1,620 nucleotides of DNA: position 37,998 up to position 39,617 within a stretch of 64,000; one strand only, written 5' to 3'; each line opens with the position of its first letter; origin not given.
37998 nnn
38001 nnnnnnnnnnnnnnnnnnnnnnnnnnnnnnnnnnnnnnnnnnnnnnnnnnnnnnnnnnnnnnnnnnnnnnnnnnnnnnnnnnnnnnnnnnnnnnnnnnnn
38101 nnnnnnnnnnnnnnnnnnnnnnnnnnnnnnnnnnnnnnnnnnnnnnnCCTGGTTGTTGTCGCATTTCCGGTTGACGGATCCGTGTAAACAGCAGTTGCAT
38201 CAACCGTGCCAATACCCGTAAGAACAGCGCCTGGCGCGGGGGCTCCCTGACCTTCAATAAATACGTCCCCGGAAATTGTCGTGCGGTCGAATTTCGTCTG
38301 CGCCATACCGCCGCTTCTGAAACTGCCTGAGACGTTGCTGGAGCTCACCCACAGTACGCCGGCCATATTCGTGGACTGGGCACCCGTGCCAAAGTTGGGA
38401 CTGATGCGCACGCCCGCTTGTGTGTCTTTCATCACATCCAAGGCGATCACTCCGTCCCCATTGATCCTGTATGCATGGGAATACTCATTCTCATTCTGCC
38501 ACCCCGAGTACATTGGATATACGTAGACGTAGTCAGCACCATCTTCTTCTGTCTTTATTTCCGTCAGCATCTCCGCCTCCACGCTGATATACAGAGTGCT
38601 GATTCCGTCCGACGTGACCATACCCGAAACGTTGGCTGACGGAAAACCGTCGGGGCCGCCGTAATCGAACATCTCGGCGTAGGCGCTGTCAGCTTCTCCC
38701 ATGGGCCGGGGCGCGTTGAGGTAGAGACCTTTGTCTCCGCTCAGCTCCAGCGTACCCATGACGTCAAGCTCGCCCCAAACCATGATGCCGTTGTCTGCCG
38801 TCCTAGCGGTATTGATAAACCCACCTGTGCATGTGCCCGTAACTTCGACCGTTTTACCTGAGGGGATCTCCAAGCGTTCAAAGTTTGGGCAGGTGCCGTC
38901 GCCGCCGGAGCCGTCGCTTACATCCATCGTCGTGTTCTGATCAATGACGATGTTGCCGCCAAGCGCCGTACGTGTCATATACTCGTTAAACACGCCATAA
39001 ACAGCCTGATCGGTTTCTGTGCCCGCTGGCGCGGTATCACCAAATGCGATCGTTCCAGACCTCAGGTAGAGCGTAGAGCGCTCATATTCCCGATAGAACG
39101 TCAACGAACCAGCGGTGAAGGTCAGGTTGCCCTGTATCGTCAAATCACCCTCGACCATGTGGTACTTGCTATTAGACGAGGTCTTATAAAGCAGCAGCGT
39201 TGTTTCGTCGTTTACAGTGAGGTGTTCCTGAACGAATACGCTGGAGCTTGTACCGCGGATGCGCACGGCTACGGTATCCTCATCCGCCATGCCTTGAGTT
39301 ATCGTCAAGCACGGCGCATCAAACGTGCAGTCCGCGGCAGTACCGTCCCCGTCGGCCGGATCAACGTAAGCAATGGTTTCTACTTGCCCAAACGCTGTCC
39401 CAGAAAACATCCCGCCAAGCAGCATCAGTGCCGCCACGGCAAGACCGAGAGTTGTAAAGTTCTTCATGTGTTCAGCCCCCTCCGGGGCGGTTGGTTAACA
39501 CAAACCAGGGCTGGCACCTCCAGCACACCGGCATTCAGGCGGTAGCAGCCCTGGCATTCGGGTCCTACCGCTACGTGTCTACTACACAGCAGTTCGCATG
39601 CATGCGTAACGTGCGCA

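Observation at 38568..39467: Hypervariable, indel-rich N-terminal ~300 residues in otherwise near-identical paralogues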

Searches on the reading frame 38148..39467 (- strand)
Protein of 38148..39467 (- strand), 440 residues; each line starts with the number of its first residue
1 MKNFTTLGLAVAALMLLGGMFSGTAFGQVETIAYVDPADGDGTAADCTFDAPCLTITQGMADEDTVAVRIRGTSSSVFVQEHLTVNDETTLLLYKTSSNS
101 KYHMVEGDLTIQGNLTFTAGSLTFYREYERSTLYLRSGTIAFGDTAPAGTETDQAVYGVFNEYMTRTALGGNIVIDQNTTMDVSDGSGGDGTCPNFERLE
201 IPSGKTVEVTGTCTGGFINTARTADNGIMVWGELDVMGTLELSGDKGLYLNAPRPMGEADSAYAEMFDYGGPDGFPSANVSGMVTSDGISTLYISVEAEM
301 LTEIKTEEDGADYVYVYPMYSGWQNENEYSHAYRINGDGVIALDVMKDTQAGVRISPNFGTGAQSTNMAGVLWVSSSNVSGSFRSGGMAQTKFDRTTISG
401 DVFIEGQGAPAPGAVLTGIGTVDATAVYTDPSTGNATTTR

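Call 25: find_homologous_proteins(query=window:38208-39467:-, max_evalue=0.01)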
Query window:38208-39467:-: 8000 candidates shared short words with the query, none scored E <= 0.01.
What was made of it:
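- Tried and rejected: The N-terminal query found nothing, not even the protein itself (call 25).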

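Call 32: predict_structure(protein=window:38148-39467:-)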
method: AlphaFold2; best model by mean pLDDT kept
length: 440 residues; sequences in the alignment: 1
mean_pLDDT: 39.3   pTM: 0.32
mean pLDDT of the five models: 39.3, 35.8, 35.0, 30.6, 29.6
residues with pLDDT >= 90: 0; 70-90: 0; 50-70: 22; < 50: 418
segments of 3 or more residues with pLDDT < 50: 1-10, 12-16, 18-108, 112-114, 116-132, 136-172, 176-195, 206-425, 429-432, 434-438
pLDDT, mean of each block of 10 residues (from residue 1): 45 45 31 31 34 37 38 39 42 35 38 45 39 48 37 30 27 47 41 49 47 42 44 37 34 27 33 38 36 44 42 42 36 39 41 38 34 39 40 40 41 41 48 47
secondary structure, 60 per line:
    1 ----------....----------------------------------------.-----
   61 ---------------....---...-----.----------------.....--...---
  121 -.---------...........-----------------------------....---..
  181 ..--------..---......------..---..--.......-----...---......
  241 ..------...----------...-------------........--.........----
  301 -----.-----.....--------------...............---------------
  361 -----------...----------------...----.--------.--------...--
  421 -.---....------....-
elements in order: H11-14 E76-79 E83-85 E108-112 E115-117 E132-142 E172-175 E179-182 E196-201 E217-223 E229-231 E235-242 E249-251 E262-264 E278-285 E288-296 E312-316 E331-345 E372-374 E391-393 E416-418 E426-429 E436-439
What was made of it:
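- Tried and rejected: The single-sequence AlphaFold run was uninformative, with mean pLDDT 39 (call 32).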

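Call 34: find_homologous_proteins(query=A1, max_evalue=0.001)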
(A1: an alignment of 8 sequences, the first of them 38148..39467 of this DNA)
Query A1 (8 sequences) (440 aa, profile of the alignment): 1 proteins with E <= 0.001 among 8000 candidates.
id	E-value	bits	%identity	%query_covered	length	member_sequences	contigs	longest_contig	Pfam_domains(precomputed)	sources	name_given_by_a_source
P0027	2.1e-60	223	26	44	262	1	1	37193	-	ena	-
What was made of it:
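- Tried and rejected: The alignment query returned one fragment (call 34).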

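Call 40: predict_structure(alignment_id=A1)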
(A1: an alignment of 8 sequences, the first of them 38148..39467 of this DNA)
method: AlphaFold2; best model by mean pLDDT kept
length: 440 residues; sequences in the alignment: 8
mean_pLDDT: 66.4   pTM: 0.72
mean pLDDT of the five models: 66.4, 66.0, 63.6, 60.9, 53.9
residues with pLDDT >= 90: 65; 70-90: 167; 50-70: 63; < 50: 145
segments of 3 or more residues with pLDDT < 50: 1-30, 39-53, 57-61, 147-158, 218-223, 256-274, 301-309, 313-327, 407-440
pLDDT, mean of each block of 10 residues (from residue 1): 31 30 31 62 42 48 70 71 77 77 81 81 69 88 59 40 69 92 78 85 96 65 69 92 91 56 46 66 93 75 47 44 46 86 87 87 84 85 77 81 58 37 39 32
secondary structure, 60 per line:
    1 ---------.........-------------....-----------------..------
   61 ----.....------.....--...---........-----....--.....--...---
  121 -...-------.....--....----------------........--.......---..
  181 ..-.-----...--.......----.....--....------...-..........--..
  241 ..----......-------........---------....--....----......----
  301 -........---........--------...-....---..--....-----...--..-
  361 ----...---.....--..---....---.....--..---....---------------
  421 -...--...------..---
elements in order: H10-18 E32-35 E65-69 E76-80 E83-85 E89-96 E102-105 E108-112 E115-117 E122-124 E132-136 E139-142 H159-166 E169-175 E179-182 E190-192 E195-201 E206-210 E213-216 E223-225 E227-236 E239-242 E247-252 H260-267 E277-280 E283-286 E291-296 E302-309 E313-320 E333-336 E344-347 E353-355 E365-367 E371-375 E383-386 E390-394 E402-405 E422-424 E427-429
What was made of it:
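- On Right-handed parallel beta-helix superfamily: The model has pTM 0.72 and mean pLDDT 66 (call 40).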

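Call 44: fold_search(model_id=the predicted structure, library=pdb)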
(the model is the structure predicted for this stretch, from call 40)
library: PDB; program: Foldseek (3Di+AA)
matches with E <= 10: 114; with E <= 0.001: 0
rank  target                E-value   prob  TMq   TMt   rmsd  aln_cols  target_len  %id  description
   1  5awf_A                3.8e-01  0.06  0.12  0.13  17.7       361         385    7  Crystal structure of SufB-SufC-SufD complex from Escherichia coli (released 2015-11-11)
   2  7b8b_B                4.0e-01  0.16  0.23  0.26  13.5       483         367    9  ADPG2 - ENDOPOLYGALACTURONASE FROM ARABIDOPSIS THALIANA (released 2022-06-22)
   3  3ak5_C                4.3e-01  0.08  0.17  0.10  19.1       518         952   11  Hemoglobin protease (Hbp) passenger missing domain-2 (released 2010-10-06)
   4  7muc_AM               4.8e-01  0.15  0.20  0.27  12.1       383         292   10  Legionella pneumophila Dot/Icm T4SS C1 Reconstruction (released 2021-10-06)
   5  4xqf                  5.5e-01  0.13  0.23  0.18  14.3       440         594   10  Tailspike protein mutant E372Q (delta D470/N471) of E. coli bacteriophage HK620 (released 2016-01-27)
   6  3syj                  6.3e-01  0.08  0.18  0.11  18.3       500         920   10  Crystal structure of the Haemophilus influenzae Hap adhesin (released 2011-08-24)
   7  1rwr                  6.7e-01  0.08  0.15  0.19  16.9       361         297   12  Crystal structure of filamentous hemagglutinin secretion domain (released 2004-04-13)
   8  1ia5_A                8.8e-01  0.07  0.18  0.21  14.7       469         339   13  POLYGALACTURONASE FROM ASPERGILLUS ACULEATUS (released 2001-09-19)
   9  8iqe_C                8.8e-01  0.06  0.16  0.13  14.4       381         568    9  Crystal structure of tetrameric K2-2 TSP (released 2024-02-21)
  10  5nxk_C                1.1e+00  0.08  0.20  0.25  12.9       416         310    8  L. reuteri 53608 SRRP (released 2018-03-21)
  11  8iqe_A                1.1e+00  0.06  0.16  0.14  14.5       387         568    9  Crystal structure of tetrameric K2-2 TSP (released 2024-02-21)
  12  3lyc_J                1.2e+00  0.04  0.14  0.20  14.5       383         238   10  Crystal structure of Putative pectinase (YP_001304412.1) from Parabacteroides distasonis ATCC 8503 at 2.30 A resolutio (released 2010-03-16)
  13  3p4g_B                1.4e+00  0.09  0.20  0.24  13.0       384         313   10  X-ray crystal structure of a hyperactive, Ca2+-dependent, beta-helical antifreeze protein from an Antarctic bacterium (released 2011-04-27)
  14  3ljy_B                1.4e+00  0.08  0.17  0.25  12.2       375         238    7  Crystal structure of putative adhesin (YP_001304413.1) from Parabacteroides distasonis ATCC 8503 at 2.41 A resolution (released 2010-03-02)
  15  7chu_A                1.5e+00  0.08  0.20  0.18  18.4       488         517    8  Geobacillus virus E2 - ORF18 (released 2021-04-14)
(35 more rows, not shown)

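Call 56: find_related_loci(query=window:38148-39467:-, collection=metagenome_contigs, flank=3000)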
Query window:38148-39467:- (440 aa) in metagenome_contigs; peptide patterns used: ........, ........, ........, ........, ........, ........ (x = any residue, [..] = any of these).
63 stretches matched a pattern, but none encodes a relative of the query by tblastn (E <= 1e-3).

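Call 57: find_related_loci(query=A1, collection=viral_contigs, flank=5000)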
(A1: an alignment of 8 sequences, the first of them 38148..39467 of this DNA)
Query A1 (440 aa) in viral_contigs; peptide patterns used: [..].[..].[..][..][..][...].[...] (x = any residue, [..] = any of these).
12 stretches matched a pattern, but none encodes a relative of the query by tblastn (E <= 1e-3).

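Call 67: search_solved_structures(query=A1, max_evalue=1)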
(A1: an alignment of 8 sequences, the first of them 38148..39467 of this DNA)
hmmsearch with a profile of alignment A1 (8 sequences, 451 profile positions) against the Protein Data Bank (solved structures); distinct sequences matched with E-value up to 1: 0.

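Call 70: fold_search(model_id=the predicted structure, library=viral)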
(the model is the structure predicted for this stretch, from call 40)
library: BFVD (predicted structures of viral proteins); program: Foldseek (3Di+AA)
matches with E <= 10: 273; with E <= 0.001: 0
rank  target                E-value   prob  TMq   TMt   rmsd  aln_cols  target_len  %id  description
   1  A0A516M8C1            1.4e-02  0.51  0.19  0.21  18.1       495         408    9  (no name in the UniProt tables at hand)
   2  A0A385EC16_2          2.0e-02  0.28  0.18  0.10  16.9       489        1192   13  receptor protein-tyrosine kinase [Caulobacter phage CcrBL10]
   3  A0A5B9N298            1.1e-01  0.06  0.12  0.07  23.6       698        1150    8  Tail fiber [Escherichia phage Paul]
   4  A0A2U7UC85            1.6e-01  0.25  0.23  0.13  18.3       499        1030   11  AidA incomplete domain containing protein [Pandoravirus neocaledonia]
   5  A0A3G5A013            1.9e-01  0.09  0.15  0.13  17.8       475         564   11  Collagen triple helix repeat containing protein [Harvfovirus sp.]
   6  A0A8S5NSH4            2.0e-01  0.12  0.16  0.09  24.0       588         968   10  Tailspike protein [Podoviridae sp. ctrTt13]
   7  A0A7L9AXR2            2.0e-01  0.04  0.10  0.07  18.7       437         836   11  Uncharacterized protein [Pyramimonas orientalis virus]
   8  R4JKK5                2.1e-01  0.12  0.19  0.15  20.4       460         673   10  Virion structural protein [Pseudoalteromonas phage RIO-1]
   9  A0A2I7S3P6            2.4e-01  0.16  0.21  0.16  12.3       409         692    9  (no name in the UniProt tables at hand)
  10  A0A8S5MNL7            2.7e-01  0.28  0.25  0.20  14.7       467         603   10  S-layer homology domain [Siphoviridae sp. ctZZK17]
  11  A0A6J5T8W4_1          2.9e-01  0.13  0.20  0.13  17.0       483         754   11  Parallel beta-helix repeat [uncultured Caudovirales phage]
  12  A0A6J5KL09            2.9e-01  0.04  0.13  0.09  23.7       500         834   11  Parallel beta-helix repeat [uncultured Caudovirales phage]
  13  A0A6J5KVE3            3.0e-01  0.21  0.23  0.11  15.9       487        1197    9  Major tropism determinant N-terminal domain-containing protein [uncultured Caudovirales phage]
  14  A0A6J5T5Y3            3.2e-01  0.08  0.14  0.08  25.0       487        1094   12  Intramolecular chaperone auto-processing domain containing protein [uncultured Caudovirales phage]
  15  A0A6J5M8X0            3.8e-01  0.18  0.18  0.24  24.1       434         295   10  Uncharacterized protein [uncultured Caudovirales phage]
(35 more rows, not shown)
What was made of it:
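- On Right-handed parallel beta-helix superfamily: Foldseek hits are all beta-helix proteins, but E is 0.38 or worse against PDB and 0.014 or worse against viral models (calls 44, 70).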
